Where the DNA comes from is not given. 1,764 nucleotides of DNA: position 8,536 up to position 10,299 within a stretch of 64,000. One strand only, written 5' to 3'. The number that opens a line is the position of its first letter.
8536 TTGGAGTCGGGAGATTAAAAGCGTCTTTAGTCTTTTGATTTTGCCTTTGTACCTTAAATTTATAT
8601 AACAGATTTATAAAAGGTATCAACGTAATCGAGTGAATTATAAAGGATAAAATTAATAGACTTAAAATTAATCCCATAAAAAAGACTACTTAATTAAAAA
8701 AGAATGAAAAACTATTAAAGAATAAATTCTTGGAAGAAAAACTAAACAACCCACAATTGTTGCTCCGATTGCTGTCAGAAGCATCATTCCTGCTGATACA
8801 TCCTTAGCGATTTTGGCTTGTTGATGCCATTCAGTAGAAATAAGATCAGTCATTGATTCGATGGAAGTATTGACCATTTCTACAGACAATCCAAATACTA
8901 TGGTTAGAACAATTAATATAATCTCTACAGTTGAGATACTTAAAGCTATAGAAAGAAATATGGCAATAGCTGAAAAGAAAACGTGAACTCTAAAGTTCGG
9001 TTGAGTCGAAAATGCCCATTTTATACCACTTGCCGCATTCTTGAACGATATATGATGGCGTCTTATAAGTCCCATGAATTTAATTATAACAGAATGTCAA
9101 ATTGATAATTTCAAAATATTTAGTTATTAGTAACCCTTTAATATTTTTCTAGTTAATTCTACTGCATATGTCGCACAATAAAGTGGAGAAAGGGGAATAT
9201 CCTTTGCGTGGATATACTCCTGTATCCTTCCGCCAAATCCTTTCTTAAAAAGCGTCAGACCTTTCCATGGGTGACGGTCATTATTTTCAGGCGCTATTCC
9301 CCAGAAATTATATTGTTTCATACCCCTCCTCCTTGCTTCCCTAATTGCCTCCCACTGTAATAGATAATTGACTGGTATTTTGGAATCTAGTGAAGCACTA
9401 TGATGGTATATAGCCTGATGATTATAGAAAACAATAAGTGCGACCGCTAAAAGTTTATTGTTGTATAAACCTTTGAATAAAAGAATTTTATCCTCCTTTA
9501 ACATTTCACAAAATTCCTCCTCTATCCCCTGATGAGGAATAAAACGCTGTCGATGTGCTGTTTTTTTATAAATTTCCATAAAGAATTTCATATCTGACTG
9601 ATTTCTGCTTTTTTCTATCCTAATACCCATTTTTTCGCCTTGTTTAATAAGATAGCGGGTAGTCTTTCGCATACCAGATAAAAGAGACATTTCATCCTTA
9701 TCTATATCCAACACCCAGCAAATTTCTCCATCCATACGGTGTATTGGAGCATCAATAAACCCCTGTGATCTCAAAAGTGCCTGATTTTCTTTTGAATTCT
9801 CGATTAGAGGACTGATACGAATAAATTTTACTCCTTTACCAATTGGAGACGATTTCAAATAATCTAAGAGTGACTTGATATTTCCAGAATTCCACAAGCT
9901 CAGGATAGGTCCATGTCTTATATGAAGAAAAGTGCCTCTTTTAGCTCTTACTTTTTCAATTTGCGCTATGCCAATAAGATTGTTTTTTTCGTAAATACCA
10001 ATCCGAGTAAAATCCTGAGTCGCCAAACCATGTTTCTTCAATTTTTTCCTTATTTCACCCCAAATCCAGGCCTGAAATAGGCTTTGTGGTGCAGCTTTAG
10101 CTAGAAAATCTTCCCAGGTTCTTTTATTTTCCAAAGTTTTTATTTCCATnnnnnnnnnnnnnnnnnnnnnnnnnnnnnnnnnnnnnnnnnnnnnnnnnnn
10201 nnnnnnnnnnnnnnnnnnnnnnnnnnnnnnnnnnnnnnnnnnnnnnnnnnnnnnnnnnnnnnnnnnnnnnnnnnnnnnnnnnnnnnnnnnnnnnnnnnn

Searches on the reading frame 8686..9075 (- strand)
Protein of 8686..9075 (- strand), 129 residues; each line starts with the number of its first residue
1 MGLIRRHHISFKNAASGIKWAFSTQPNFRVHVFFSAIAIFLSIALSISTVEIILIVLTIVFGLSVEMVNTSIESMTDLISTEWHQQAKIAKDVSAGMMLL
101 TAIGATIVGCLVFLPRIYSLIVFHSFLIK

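Call 8: search_protein_families(library=pfam, proteins=[window:8686-9075:-], max_evalue=0.001)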
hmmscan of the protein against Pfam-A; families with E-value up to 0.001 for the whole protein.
window:8686-9075:- (129 aa): 1 family
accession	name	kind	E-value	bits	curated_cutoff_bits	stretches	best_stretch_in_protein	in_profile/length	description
PF01219.24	DAGK_prokar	-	2.7e-30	104.6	22.3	1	13-113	2-102/102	Prokaryotic diacylglycerol kinase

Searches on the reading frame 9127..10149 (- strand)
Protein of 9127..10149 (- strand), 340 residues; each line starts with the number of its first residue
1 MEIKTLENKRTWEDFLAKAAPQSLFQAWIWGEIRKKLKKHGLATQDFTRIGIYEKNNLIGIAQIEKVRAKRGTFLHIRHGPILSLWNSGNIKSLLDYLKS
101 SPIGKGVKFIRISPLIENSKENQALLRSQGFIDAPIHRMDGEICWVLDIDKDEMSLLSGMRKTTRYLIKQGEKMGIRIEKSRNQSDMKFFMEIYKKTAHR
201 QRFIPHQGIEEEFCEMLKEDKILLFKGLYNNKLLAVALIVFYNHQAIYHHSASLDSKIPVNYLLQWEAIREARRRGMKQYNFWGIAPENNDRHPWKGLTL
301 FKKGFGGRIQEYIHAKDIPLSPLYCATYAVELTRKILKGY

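Call 8: search_protein_families(library=pfam, proteins=[window:9127-10149:-], max_evalue=0.001)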
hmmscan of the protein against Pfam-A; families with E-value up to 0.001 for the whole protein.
window:9127-10149:- (340 aa): 2 families
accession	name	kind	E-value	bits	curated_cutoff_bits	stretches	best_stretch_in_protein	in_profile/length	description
PF02388.22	FemAB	-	3.3e-31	109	24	2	233-326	307-399/406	FemAB family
PF13480.13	Acetyltransf_6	-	9.9e-08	32.7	22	1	160-284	3-136/143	Acetyltransferase (GNAT) domain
